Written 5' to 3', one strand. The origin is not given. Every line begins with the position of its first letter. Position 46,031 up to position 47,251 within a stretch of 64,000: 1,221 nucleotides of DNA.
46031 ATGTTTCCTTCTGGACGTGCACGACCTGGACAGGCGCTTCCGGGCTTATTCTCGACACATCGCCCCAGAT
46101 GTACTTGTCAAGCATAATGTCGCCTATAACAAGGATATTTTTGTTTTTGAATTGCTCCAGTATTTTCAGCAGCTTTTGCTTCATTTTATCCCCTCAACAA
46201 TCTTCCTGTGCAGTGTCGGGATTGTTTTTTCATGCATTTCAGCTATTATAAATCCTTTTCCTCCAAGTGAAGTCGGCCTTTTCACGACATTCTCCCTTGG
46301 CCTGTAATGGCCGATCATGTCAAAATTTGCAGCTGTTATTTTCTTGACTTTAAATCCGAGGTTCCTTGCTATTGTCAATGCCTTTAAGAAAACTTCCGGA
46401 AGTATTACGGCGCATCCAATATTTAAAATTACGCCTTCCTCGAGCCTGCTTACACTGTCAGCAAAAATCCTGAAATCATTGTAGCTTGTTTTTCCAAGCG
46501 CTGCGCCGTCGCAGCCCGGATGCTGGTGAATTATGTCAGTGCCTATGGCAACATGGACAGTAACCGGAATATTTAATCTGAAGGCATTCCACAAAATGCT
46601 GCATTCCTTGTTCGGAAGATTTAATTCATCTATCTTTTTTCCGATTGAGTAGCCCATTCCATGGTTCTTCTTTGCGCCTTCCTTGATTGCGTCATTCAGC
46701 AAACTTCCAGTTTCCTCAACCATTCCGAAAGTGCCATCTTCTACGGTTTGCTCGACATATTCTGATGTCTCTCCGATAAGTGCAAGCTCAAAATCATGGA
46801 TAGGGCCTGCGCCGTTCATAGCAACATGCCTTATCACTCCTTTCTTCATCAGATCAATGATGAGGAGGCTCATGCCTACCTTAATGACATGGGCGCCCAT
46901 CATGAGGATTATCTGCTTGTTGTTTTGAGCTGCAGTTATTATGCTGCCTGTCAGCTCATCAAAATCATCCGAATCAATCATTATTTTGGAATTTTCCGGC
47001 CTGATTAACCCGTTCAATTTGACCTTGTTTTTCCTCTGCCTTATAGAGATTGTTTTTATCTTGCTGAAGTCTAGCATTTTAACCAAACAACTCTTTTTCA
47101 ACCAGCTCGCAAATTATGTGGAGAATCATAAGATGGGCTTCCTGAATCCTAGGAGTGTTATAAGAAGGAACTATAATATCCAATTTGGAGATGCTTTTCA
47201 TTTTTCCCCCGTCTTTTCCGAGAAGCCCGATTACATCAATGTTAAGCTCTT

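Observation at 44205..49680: Complete bacterial-type ADP-heptose pathway plus two GT9 heptosyltransferases inside an archaeal AglB glycosylation island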

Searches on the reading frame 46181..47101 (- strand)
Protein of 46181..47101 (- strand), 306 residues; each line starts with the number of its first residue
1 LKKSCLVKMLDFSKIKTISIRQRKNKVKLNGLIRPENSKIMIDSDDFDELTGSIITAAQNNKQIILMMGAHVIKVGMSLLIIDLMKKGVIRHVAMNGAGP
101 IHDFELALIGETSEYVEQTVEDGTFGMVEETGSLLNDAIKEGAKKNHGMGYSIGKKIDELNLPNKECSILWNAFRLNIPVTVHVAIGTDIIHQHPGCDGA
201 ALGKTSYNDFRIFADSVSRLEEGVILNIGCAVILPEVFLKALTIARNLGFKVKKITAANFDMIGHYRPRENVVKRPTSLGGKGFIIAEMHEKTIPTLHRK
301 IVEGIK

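Call 3: search_protein_families(library=pfam, proteins=[window:46181-47101:-], max_evalue=0.01)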
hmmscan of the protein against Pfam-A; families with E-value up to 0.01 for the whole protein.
window:46181-47101:- (306 aa): 1 family
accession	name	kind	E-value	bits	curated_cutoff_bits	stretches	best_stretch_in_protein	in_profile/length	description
PF01916.23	DS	-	0.0051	16.6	27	0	58-110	28-80/288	Deoxyhypusine synthase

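Call 4: search_protein_families(library=ncbifam, proteins=[window:46181-47101:-], max_evalue=0.001)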
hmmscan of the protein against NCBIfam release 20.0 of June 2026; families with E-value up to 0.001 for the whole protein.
window:46181-47101:- (306 aa): 1 family
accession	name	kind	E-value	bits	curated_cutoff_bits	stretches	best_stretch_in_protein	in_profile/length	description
NF052581.1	GSU2086_dom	subfamily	1.7e-123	412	250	1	10-299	2-300/301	GSU2086 family protein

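Call 19: find_homologous_proteins(query=window:46181-47077:-, max_evalue=0.00001)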
Query window:46181-47077:- (298 aa): 8000 proteins with E <= 0.00001 among 8000 candidates; the best 120 are listed.
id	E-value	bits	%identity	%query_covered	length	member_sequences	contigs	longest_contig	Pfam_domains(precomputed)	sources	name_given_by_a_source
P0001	7.0e-193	657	100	100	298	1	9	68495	-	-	-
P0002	4.9e-166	569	83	100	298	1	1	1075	-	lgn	-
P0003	1.9e-165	567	84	100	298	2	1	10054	PF01916.24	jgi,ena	-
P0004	6.3e-165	566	83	100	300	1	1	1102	-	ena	-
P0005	3.3e-164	563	83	100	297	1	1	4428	-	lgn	-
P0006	6.2e-164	562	84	100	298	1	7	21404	-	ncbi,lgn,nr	ncbi:hypothetical protein HYX07_02855 [Candidatus Woesearchaeota archaeon]|nr:hypothetical protein [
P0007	3.4e-163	560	82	100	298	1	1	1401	PF01916.24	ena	-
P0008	8.3e-163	559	82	100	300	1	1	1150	-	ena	-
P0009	1.3e-162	558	82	100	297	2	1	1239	-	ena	-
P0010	3.2e-162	557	82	100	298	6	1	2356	PF01916.24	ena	-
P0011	3.0e-161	554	82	100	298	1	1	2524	-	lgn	-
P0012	5.2e-161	553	81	100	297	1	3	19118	PF01916.24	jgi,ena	-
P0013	7.0e-161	552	81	100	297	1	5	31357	PF01916.24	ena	-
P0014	1.8e-160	551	82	100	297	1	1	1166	-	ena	-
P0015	1.8e-160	551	84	100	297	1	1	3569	PF01916.24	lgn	-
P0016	2.4e-160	551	81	100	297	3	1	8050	PF01916.24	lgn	-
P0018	3.7e-160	550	81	100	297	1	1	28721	PF01916.24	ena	-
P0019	7.0e-160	549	81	100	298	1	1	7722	PF01916.24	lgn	-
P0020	7.8e-160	549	81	100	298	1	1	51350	PF01916.24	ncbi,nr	ncbi:MAG: hypothetical protein Q8R04_06720 [Nanoarchaeota archaeon]|nr:hypothetical protein [Nanoarc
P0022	8.4e-160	549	82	100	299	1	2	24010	PF01916.24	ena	-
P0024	1.5e-159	548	79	100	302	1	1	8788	PF01916.24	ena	-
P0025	2.1e-159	548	82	100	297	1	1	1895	PF01916.24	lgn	-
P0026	3.1e-159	547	82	100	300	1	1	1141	PF01916.24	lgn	-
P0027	3.6e-159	547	82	100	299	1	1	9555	PF01916.24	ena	-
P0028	3.7e-159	547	82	100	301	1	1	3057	PF01916.24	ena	-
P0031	4.3e-159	546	79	100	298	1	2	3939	PF01916.24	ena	-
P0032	7.7e-159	546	81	100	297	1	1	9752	PF01916.24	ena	-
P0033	8.0e-159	546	81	100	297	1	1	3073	PF01916.24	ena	-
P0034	1.4e-158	545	80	100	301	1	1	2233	PF01916.24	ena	-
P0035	1.6e-158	545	80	100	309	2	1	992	PF01916.24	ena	-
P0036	2.3e-158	544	81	100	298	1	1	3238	PF01916.24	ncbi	-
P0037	3.2e-158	544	80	100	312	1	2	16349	PF01916.24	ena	-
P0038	3.4e-158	544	80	100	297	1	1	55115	PF01916.24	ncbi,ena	-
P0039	4.0e-158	543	81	100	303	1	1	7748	PF01916.24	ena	-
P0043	6.4e-158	543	81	100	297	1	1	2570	PF01916.24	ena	-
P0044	6.9e-158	543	81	100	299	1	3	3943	PF01916.24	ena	-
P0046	9.0e-158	542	81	100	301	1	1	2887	PF01916.24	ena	-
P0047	1.0e-157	542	81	100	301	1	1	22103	PF01916.24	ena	-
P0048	1.1e-157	542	79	100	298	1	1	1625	PF01916.24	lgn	-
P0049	1.1e-157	542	80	100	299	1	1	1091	PF01916.24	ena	-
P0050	1.1e-157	542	81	100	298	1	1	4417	PF01916.24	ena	-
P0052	1.3e-157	542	81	100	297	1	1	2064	PF01916.24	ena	-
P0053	1.4e-157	542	81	100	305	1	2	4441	PF01916.24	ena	-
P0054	1.7e-157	541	81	99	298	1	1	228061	PF01916.24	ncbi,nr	ncbi:hypothetical protein HYX02_01285 [Candidatus Woesearchaeota archaeon]|nr:hypothetical protein [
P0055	1.7e-157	541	81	100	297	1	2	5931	PF01916.24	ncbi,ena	-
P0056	2.1e-157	541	81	100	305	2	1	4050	PF01916.24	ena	-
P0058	3.3e-157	540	81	100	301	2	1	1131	PF01916.24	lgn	-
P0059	5.2e-157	540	80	100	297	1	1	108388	PF01916.24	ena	-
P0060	6.3e-157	539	80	100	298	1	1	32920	PF01916.24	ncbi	-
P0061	7.3e-157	539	81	100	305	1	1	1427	PF01916.24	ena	-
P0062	7.7e-157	539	80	100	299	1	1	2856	PF01916.24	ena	-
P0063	9.1e-157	539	78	100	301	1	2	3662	PF01916.24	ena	-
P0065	1.2e-156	538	81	100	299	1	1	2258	PF01916.24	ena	-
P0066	1.3e-156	538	81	99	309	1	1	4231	PF01916.24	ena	-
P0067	1.3e-156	538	81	100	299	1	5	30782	PF01916.24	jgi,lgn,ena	-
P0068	1.3e-156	538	80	100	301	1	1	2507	PF01916.24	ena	-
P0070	1.7e-156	538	80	100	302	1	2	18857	PF01916.24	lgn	-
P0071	3.0e-156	537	80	100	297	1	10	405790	-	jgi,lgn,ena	jgi:deoxyhypusine synthase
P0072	3.2e-156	537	80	100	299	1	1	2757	PF01916.24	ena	-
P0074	4.4e-156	537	81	100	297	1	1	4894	PF01916.24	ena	-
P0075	4.5e-156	537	82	99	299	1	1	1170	PF01916.24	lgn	-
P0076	4.6e-156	537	79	100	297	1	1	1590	PF01916.24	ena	-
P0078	5.6e-156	536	81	100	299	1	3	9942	PF01916.24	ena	-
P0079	6.1e-156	536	80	100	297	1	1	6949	PF01916.24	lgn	-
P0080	9.1e-156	536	81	99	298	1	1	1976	PF01916.24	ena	-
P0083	9.5e-156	536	80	99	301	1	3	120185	PF01916.24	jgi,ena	-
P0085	1.1e-155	535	80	100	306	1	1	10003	PF01916.24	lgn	-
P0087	2.1e-155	534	80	100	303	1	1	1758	PF01916.24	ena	-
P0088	2.2e-155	534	79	100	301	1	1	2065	PF01916.24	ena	-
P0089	2.2e-155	534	79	100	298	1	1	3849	PF01916.24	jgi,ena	-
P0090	2.2e-155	534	80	100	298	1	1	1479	PF01916.24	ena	-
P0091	2.4e-155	534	80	100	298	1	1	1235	PF01916.24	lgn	-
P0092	2.5e-155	534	80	100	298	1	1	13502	PF01916.24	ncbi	-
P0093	2.5e-155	534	80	100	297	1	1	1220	PF01916.24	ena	-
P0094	2.6e-155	534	80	100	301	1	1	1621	PF01916.24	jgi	-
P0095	2.7e-155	534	80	99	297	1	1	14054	PF01916.24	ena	-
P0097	4.8e-155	533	80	100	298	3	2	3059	PF01916.24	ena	-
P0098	5.3e-155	533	80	98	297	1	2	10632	PF01916.24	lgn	-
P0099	5.4e-155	533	80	100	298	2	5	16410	PF01916.24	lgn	-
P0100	5.6e-155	533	80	99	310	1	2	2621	PF01916.24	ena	-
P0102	7.3e-155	533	81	99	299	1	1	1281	PF01916.24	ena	-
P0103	8.2e-155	532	79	100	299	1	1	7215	PF01916.24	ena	-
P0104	8.5e-155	532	79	100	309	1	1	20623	PF01916.24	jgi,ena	-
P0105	9.4e-155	532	80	100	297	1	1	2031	PF01916.24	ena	-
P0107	9.9e-155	532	79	100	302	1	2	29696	PF01916.24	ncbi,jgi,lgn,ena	-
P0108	1.2e-154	532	80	100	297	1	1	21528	PF01916.24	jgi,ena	-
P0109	1.4e-154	532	80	100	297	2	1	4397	PF01916.24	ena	-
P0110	1.9e-154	531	81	99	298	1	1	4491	PF01916.24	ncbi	-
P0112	2.2e-154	531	80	99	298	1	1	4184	PF01916.24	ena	-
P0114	2.3e-154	531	79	99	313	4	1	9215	PF01916.24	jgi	-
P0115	2.7e-154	531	80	100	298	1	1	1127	PF01916.24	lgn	-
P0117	4.1e-154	530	82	98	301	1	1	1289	PF01916.24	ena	-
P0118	4.1e-154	530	79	100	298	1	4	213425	-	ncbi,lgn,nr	ncbi:hypothetical protein HYT53_02325 [Candidatus Woesearchaeota archaeon]|nr:hypothetical protein [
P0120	5.8e-154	530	79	100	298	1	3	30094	PF01916.24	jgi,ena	-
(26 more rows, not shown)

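Call 20: find_encoding_contigs(protein=P0001, flank=10000, max_places=3)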
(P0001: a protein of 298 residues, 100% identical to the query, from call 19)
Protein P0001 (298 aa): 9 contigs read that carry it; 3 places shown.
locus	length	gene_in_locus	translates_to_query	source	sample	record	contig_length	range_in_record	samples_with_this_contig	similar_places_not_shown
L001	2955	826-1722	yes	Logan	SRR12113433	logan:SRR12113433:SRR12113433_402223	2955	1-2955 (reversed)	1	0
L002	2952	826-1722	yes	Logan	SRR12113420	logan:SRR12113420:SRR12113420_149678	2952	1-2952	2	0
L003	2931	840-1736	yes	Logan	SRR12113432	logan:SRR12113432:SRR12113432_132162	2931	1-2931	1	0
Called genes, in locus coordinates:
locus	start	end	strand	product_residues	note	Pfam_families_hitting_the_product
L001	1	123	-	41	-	?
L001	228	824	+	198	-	PF13580:SIS_2, PF01380:SIS (weak)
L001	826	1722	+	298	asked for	-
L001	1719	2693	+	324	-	PF00294:PfkB, PF08543:Phos_pyr_kin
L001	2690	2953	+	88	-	?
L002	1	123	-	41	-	?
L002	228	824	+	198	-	PF13580:SIS_2, PF01380:SIS (weak)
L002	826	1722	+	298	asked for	-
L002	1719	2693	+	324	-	PF00294:PfkB, PF08543:Phos_pyr_kin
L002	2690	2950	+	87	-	?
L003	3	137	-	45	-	?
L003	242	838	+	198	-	PF13580:SIS_2, PF01380:SIS (weak)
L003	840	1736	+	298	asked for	-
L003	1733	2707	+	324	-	PF00294:PfkB, PF08543:Phos_pyr_kin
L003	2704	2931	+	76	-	?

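Call 21: find_encoding_contigs(protein=P0054, flank=10000, max_places=2)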
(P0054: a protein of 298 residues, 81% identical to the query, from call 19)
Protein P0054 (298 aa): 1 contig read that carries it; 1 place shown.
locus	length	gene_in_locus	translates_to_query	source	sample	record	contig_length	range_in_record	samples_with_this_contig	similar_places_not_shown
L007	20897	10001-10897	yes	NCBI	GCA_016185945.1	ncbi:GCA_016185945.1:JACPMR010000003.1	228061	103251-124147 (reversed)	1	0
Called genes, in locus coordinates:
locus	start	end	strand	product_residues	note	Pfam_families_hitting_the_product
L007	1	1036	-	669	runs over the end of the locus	-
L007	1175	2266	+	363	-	PF01266:DAO (weak), PF01494:FAD_binding_3, PF05834:Lycopene_cycl (faint), PF07992:Pyr_redox_2 (faint), PF12831:FAD_oxidored (weak), PF13450:NAD_binding_8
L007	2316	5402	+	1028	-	PF02516:STT3, PF27869:HaoB_nitrify (weak)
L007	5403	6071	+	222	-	PF00535:Glycos_transf_2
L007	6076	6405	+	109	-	PF10066:DUF2304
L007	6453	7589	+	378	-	PF01075:Glyco_transf_9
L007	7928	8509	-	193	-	PF13489:Methyltransf_23, PF13649:Methyltransf_25 (faint), PF13847:Methyltransf_31 (faint), PF08241:Methyltransf_11 (faint)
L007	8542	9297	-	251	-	PF00483:NTP_transferase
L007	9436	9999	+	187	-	PF13580:SIS_2, PF01380:SIS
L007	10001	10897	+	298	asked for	PF01916:DS (faint)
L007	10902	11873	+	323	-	PF00294:PfkB, PF08543:Phos_pyr_kin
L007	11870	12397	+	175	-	PF08645:PNK3P (weak), PF00702:Hydrolase (weak), PF13419:HAD_2 (weak), PF13242:Hydrolase_like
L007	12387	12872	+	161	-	PF01467:CTP_transf_like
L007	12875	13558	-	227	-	PF24517:CBM96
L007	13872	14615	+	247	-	PF00535:Glycos_transf_2, PF10111:Glyco_tranf_2_2 (weak), PF13641:Glyco_tranf_2_3 (weak)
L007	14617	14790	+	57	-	-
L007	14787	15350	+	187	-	PF13489:Methyltransf_23, PF13649:Methyltransf_25 (weak), PF08241:Methyltransf_11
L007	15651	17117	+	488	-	PF02350:Epimerase_2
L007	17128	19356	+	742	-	PF10131:PTPS_related (weak), PF09586:YfhO (weak)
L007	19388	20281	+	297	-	PF01073:3Beta_HSD, PF01370:Epimerase, PF02719:Polysacc_synt_2, PF04321:RmlD_sub_bind, PF05368:NmrA (weak), PF07993:NAD_binding_4, PF13460:NAD_binding_10, PF16363:GDP_Man_Dehyd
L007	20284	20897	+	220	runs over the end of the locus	PF00535:Glycos_transf_2, PF10111:Glyco_tranf_2_2, PF13641:Glyco_tranf_2_3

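Call 22: find_encoding_contigs(protein=P0071, flank=10000, max_places=2)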
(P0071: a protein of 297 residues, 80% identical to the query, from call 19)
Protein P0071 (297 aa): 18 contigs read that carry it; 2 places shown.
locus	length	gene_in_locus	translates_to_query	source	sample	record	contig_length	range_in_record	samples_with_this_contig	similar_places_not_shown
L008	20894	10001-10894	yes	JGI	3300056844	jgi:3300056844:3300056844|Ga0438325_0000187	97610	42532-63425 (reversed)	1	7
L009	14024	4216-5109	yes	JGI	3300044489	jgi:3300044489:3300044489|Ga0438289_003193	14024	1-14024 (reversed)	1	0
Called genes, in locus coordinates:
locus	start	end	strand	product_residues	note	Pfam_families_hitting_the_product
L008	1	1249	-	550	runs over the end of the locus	-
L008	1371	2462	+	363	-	PF01266:DAO (faint), PF01494:FAD_binding_3, PF07992:Pyr_redox_2 (faint), PF13450:NAD_binding_8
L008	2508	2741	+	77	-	-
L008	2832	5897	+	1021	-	PF02516:STT3, PF27869:HaoB_nitrify (weak)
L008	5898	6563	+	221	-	PF00535:Glycos_transf_2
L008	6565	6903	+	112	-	PF10066:DUF2304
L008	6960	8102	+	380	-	PF01075:Glyco_transf_9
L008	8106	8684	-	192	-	PF13489:Methyltransf_23, PF13649:Methyltransf_25 (faint), PF08241:Methyltransf_11 (weak)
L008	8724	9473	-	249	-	PF00483:NTP_transferase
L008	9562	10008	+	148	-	PF07385:Lyx_isomer (faint), PF07883:Cupin_2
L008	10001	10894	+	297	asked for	-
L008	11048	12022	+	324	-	PF00294:PfkB, PF08543:Phos_pyr_kin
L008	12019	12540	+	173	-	PF08645:PNK3P (weak), PF00702:Hydrolase (weak), PF13419:HAD_2, PF13242:Hydrolase_like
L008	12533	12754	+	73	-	-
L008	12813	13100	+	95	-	-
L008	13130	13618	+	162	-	PF01467:CTP_transf_like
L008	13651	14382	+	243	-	PF00535:Glycos_transf_2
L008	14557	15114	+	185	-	PF05148:Methyltransf_8, PF13489:Methyltransf_23, PF13847:Methyltransf_31 (faint), PF08241:Methyltransf_11, PF08242:Methyltransf_12 (weak), PF13649:Methyltransf_25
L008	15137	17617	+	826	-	-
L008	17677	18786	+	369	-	PF00106:adh_short, PF01073:3Beta_HSD, PF01370:Epimerase, PF02719:Polysacc_synt_2, PF07993:NAD_binding_4, PF13460:NAD_binding_10, PF16363:GDP_Man_Dehyd, PF01370:Epimerase, +2 more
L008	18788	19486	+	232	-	PF00535:Glycos_transf_2, PF13641:Glyco_tranf_2_3 (weak)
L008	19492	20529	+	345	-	PF01073:3Beta_HSD, PF01370:Epimerase, PF02719:Polysacc_synt_2, PF04321:RmlD_sub_bind, PF05368:NmrA (faint), PF07993:NAD_binding_4, PF13460:NAD_binding_10, PF16363:GDP_Man_Dehyd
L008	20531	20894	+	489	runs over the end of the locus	PF02350:Epimerase_2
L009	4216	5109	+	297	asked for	-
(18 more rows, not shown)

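Call 24: search_solved_structures(query=P0001, max_evalue=10, show_alignments=2)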
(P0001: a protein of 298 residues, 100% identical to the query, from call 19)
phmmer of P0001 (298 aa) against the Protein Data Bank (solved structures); distinct sequences matched with E-value up to 10: 0.

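Call 31: search_protein_representatives(protein=P0001)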
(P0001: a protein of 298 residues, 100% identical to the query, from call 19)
Query: 298 residues. Proteins with E-value up to 0.001 (for the whole library): 2272; up to 1e-10: 1538; up to 1e-30: 492. The best 150 are listed.
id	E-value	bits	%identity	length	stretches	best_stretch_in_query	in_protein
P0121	1.6e-132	457.6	47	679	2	2-293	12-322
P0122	5.6e-106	370.5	59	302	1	2-297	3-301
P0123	4.3e-99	347.9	54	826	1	1-294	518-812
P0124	7.9e-91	320.8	52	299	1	1-293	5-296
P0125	1.2e-87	310.4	53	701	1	2-291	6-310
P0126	2.2e-87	309.5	51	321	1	6-296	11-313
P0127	9.9e-85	300.8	53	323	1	3-294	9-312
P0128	5.2e-84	298.4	51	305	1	1-293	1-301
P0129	1.3e-82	293.8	52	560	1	2-297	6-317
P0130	1.1e-80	287.5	48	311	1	4-297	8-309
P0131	5.1e-80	285.3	52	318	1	34-295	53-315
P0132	2.1e-78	280.0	51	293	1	1-289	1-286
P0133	3.7e-78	279.2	47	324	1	2-290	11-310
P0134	4.0e-78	279.1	49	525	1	2-296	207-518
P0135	1.0e-77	277.8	52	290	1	1-293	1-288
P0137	2.5e-76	273.2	40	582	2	46-296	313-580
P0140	1.9e-75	270.3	48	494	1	34-297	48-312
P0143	2.6e-74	266.6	48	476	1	2-296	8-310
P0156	2.0e-68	247.3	50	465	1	2-293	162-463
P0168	7.8e-66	238.8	47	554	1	38-297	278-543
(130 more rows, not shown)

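Call 32: search_protein_families(library=pfam, proteins=[P0121, P0123, P0125, P0129, P0134, P0137, P0140, P0143, P0156, P0168], max_evalue=0.001)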
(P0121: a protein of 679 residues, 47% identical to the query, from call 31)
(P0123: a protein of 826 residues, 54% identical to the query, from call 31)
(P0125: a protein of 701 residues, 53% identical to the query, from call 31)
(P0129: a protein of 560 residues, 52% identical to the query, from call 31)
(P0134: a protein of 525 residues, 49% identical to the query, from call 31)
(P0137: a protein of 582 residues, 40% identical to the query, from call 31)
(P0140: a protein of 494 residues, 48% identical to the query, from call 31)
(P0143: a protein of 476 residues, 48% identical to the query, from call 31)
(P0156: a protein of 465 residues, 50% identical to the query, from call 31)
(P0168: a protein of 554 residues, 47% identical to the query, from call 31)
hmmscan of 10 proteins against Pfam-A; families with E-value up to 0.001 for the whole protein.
P0121 (679 aa): 2 families
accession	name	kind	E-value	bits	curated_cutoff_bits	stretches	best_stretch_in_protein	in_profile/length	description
PF21570.3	ArgZ-like_C_2nd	-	8e-08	32.6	27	0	58-115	7-64/213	Arginine dihydrolase ArgZ-like, C-terminal, Rossmann fold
PF01916.23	DS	-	0.00069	19.4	27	0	409-456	27-74/288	Deoxyhypusine synthase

P0123 (826 aa): 2 families
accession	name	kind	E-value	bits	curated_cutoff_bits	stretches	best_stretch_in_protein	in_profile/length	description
PF01937.24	ARMT1-like_dom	-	3.9e-46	158.1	25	1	13-279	11-303/311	Damage-control phosphatase ARMT1-like domain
PF01467.32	CTP_transf_like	-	3.3e-12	47.2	21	1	350-475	2-110/133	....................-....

P0125 (701 aa): 1 family
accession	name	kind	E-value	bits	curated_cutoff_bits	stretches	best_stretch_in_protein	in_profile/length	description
PF00294.29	PfkB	-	9.6e-29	101.1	25.8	1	414-680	28-290/302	pfkB family carbohydrate kinase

P0129 (560 aa): 3 families
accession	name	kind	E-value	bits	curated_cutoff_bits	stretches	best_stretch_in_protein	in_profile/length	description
PF13580.11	SIS_2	-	3.2e-07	30.9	27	0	468-514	90-138/138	SIS domain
PF01380.27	SIS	-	1.3e-06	28.7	25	1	476-536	50-110/131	SIS domain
PF21570.3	ArgZ-like_C_2nd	-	8.9e-05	22.7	27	1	45-108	2-65/213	Arginine dihydrolase ArgZ-like, C-terminal, Rossmann fold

P0134 (525 aa): 0 families

P0137 (582 aa): 2 families
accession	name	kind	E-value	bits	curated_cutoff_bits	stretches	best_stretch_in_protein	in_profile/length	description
PF21570.3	ArgZ-like_C_2nd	-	4.1e-05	23.8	27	1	311-370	5-64/213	Arginine dihydrolase ArgZ-like, C-terminal, Rossmann fold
PF01916.23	DS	-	0.00044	20.1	27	1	313-363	23-74/288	Deoxyhypusine synthase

P0140 (494 aa): 1 family
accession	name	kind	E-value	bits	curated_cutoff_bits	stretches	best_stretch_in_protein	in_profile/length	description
PF01467.32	CTP_transf_like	-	3.1e-17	63.5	21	1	354-445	1-91/133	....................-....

P0143 (476 aa): 3 families
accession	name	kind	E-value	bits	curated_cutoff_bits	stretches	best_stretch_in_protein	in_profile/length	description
PF01467.32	CTP_transf_like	-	5.7e-17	62.6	21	1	344-469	1-132/133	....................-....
PF01916.23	DS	-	7.7e-06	25.8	27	0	57-121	17-82/288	Deoxyhypusine synthase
PF21570.3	ArgZ-like_C_2nd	-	0.00028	21.1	27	1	64-120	8-64/213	Arginine dihydrolase ArgZ-like, C-terminal, Rossmann fold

P0156 (465 aa): 2 families
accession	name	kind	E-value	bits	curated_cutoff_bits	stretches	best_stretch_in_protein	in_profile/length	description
PF01467.32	CTP_transf_like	-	6.4e-17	62.4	21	1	26-150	3-132/133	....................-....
PF21570.3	ArgZ-like_C_2nd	-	4.9e-06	26.8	27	1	216-278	3-65/213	Arginine dihydrolase ArgZ-like, C-terminal, Rossmann fold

P0168 (554 aa): 1 family
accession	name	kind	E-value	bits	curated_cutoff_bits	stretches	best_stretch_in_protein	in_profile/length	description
PF13580.11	SIS_2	-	1e-22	81.1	27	1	23-155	5-138/138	SIS domain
